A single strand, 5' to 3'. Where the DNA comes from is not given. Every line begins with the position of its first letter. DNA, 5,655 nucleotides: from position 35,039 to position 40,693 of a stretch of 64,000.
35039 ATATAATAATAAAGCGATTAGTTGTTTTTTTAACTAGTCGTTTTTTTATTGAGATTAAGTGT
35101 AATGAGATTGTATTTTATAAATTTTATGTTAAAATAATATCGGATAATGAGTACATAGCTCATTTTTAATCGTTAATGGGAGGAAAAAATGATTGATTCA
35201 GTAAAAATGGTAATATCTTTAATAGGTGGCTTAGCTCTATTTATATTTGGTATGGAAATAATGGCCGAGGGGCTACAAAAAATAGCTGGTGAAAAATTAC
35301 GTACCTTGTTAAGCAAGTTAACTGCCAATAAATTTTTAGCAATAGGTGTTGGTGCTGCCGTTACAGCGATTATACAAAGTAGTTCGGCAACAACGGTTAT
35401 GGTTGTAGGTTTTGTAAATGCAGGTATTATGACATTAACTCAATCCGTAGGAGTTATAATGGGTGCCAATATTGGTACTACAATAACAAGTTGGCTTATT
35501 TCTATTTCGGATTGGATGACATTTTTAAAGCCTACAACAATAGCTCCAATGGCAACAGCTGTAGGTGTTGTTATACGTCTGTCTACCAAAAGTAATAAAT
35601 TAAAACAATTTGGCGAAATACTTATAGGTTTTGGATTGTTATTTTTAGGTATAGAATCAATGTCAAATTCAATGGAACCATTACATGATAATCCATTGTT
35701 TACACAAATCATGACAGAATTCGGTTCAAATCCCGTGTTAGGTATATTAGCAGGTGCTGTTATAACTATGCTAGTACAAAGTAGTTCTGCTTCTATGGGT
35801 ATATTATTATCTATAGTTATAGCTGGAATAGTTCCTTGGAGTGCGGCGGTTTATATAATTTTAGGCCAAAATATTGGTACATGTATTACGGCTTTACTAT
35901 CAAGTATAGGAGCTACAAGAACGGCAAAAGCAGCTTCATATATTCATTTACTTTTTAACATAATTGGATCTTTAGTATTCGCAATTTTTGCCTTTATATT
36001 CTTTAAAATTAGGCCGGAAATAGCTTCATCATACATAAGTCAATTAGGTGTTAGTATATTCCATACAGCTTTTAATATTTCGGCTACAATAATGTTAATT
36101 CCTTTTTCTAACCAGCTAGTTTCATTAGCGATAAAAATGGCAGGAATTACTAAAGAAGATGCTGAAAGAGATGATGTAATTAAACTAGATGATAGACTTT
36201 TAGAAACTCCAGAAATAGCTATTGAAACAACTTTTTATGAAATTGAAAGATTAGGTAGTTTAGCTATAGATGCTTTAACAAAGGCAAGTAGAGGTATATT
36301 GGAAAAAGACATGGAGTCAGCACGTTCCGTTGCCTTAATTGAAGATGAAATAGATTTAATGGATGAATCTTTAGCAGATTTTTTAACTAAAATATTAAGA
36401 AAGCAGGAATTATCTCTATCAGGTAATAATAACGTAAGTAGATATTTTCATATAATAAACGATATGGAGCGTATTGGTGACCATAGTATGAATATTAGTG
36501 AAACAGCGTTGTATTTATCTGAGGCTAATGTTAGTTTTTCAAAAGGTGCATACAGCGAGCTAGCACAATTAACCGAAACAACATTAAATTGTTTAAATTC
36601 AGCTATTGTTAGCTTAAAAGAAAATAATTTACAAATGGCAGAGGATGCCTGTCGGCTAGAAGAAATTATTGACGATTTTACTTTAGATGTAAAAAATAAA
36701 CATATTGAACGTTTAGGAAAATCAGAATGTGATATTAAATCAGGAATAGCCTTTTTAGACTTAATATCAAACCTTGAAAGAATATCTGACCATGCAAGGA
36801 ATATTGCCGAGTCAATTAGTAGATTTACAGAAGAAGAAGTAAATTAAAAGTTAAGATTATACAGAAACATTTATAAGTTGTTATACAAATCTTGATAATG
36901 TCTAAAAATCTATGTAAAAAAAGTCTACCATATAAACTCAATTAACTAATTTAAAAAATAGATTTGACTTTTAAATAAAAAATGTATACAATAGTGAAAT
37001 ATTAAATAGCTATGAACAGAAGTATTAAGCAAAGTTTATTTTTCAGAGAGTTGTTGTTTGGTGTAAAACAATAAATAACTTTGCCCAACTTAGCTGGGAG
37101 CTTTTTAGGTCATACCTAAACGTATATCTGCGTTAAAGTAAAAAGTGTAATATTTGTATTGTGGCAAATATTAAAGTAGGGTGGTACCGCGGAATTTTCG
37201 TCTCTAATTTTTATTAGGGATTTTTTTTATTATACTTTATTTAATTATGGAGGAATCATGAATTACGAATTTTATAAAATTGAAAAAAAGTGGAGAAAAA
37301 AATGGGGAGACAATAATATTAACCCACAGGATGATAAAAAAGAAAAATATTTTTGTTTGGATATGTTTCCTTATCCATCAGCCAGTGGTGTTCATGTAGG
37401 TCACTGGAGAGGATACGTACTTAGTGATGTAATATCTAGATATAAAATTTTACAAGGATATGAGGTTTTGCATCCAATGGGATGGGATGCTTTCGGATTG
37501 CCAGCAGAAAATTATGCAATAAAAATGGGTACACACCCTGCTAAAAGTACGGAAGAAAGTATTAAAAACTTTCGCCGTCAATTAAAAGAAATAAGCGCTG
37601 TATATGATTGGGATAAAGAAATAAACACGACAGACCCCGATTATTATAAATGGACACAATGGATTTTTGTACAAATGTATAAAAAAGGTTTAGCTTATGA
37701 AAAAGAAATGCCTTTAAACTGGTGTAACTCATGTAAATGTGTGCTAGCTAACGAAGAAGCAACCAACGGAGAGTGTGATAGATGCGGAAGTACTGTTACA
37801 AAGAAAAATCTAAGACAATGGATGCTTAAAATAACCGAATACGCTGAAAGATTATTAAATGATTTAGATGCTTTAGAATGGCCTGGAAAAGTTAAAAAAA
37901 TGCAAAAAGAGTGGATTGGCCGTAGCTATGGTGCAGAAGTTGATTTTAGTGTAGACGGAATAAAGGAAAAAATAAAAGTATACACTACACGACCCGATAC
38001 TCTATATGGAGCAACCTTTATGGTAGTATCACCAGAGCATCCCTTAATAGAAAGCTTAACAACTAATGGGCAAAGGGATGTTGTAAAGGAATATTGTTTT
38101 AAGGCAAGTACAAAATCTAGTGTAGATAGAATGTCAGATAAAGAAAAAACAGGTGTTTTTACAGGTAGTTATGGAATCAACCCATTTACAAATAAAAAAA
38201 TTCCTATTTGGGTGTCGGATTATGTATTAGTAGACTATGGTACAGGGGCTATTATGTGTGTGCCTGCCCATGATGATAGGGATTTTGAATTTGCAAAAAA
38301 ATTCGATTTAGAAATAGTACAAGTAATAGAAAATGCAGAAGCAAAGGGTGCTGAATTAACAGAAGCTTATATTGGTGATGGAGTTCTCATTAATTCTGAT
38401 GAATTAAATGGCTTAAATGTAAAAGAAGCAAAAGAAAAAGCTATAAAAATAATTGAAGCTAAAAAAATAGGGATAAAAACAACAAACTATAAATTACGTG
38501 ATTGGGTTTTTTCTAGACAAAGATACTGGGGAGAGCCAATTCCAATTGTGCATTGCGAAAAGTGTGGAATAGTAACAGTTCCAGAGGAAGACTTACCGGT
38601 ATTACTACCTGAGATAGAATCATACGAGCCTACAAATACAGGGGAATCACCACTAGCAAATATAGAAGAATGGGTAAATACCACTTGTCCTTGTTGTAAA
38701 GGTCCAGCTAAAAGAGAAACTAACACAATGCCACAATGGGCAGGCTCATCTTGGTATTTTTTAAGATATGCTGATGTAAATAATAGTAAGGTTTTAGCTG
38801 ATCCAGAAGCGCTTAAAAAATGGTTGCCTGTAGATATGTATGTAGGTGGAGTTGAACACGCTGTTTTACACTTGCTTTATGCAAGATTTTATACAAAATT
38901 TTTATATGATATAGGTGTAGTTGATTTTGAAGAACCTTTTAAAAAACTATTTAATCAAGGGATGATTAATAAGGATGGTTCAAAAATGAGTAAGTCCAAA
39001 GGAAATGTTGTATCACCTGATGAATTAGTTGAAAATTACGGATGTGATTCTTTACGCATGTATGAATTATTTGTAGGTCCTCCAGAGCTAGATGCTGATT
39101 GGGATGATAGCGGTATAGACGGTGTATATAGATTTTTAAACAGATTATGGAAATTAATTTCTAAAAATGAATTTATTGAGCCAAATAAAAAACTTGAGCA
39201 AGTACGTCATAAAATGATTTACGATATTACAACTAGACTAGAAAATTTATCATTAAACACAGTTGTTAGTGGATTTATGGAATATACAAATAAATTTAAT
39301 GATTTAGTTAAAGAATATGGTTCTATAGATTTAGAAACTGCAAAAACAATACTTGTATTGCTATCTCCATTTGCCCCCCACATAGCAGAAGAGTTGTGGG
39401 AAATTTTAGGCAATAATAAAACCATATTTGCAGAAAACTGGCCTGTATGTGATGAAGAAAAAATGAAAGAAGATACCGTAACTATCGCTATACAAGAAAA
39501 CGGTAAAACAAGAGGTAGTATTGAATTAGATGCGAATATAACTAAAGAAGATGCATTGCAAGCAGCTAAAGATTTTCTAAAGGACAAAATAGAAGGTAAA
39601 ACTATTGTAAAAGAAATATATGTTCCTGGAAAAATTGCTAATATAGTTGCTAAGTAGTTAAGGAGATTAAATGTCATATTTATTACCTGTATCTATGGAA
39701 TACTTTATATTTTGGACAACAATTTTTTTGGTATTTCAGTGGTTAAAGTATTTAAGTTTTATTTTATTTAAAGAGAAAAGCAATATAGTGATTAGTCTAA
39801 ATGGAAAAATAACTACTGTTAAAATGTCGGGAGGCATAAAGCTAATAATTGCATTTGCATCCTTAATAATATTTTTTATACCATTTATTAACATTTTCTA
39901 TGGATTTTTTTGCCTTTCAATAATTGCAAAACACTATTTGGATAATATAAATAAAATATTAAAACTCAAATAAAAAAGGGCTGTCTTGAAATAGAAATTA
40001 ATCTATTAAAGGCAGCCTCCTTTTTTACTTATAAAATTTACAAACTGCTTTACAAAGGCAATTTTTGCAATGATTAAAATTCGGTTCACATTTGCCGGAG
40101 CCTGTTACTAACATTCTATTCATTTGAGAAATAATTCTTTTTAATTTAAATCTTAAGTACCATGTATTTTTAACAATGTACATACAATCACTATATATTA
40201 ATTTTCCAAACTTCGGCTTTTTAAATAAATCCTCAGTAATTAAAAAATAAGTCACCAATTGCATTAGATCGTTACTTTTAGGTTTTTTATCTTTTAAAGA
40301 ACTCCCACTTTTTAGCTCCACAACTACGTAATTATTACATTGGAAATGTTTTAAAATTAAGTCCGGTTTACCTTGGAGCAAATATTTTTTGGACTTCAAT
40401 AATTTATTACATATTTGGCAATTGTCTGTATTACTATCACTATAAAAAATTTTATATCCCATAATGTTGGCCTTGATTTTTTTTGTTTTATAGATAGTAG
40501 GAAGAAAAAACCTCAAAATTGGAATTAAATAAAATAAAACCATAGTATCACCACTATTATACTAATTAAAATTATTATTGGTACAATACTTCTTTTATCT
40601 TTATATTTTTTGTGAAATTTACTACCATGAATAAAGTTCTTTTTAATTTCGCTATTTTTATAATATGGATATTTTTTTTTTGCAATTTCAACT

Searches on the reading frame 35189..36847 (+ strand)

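Call 58: search_protein_families(library=pfam, proteins=[window:35189-36847:+], max_evalue=0.00001)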
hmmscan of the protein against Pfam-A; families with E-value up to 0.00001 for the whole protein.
window:35189-36847:+ (552 aa): 2 families
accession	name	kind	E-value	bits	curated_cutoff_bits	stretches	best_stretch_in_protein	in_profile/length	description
PF02690.20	Na_Pi_cotrans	-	1.8e-65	219.5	29.1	2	17-159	1-136/137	Na+/Pi-cotransporter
PF01895.24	PhoU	-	7.9e-30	103.5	23.5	2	459-543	2-89/89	PhoU domain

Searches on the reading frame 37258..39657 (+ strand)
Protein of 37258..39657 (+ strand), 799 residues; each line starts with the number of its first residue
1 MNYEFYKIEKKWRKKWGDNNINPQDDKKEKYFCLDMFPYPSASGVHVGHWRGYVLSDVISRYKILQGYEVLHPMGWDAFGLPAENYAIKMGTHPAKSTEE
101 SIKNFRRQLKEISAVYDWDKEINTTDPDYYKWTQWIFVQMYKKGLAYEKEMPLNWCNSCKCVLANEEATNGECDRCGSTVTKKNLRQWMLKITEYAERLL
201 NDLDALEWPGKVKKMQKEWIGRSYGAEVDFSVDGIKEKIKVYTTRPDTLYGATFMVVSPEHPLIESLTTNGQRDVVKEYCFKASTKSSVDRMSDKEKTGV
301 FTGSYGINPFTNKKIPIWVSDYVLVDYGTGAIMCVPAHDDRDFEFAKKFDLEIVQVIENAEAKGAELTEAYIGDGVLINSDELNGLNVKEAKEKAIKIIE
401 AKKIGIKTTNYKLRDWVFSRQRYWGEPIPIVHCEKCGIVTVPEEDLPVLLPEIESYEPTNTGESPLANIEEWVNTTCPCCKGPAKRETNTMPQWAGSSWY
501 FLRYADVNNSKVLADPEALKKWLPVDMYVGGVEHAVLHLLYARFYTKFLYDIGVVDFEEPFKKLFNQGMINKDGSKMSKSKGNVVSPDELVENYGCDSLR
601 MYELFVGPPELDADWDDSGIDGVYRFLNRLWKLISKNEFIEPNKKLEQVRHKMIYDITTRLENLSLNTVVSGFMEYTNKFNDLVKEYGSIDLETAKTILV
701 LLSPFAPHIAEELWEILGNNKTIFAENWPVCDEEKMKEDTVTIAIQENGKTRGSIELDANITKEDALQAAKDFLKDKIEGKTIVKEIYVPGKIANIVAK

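Call 58: search_protein_families(library=pfam, proteins=[window:37258-39657:+], max_evalue=0.00001)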
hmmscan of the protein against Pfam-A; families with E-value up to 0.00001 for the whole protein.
window:37258-39657:+ (799 aa): 5 families
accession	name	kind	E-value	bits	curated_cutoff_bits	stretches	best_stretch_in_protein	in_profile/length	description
PF13603.12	tRNA-synt_1_2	-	9.4e-69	231.1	25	1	217-398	1-183/185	Leucyl-tRNA synthetase, editing domain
PF00133.28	tRNA-synt_1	-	9e-50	170.1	22.7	2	12-220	2-225/414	tRNA synthetases class I (I, L, M and V)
PF09334.17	tRNA-synt_1g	-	1.1e-29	103.8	20.1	2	38-179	8-145/391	tRNA synthetases class I (M)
PF08264.19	Anticodon_1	-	9.3e-20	71.4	25.1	1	645-762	3-143/148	Anticodon-binding domain of tRNA ligase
PF01406.26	tRNA-synt_1e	-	7.4e-07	29.3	27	0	559-602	236-279/301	tRNA synthetases class I (C) catalytic domain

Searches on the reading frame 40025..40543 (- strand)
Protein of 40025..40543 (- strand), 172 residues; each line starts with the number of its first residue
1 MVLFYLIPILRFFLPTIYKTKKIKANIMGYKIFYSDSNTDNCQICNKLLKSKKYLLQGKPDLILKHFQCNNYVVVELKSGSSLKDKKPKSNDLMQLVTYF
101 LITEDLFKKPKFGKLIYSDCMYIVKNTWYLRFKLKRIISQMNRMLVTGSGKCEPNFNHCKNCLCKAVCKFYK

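Call 59: search_protein_families(library=pfam, proteins=[window:40025-40543:-], max_evalue=0.00001)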
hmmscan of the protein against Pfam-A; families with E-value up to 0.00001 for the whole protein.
window:40025-40543:- (172 aa): 1 family
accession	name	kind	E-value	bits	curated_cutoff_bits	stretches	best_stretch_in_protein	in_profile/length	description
PF12705.13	PDDEXK_1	-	7.6e-07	29.7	22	1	54-169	122-247/247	PD-(D/E)XK nuclease superfamily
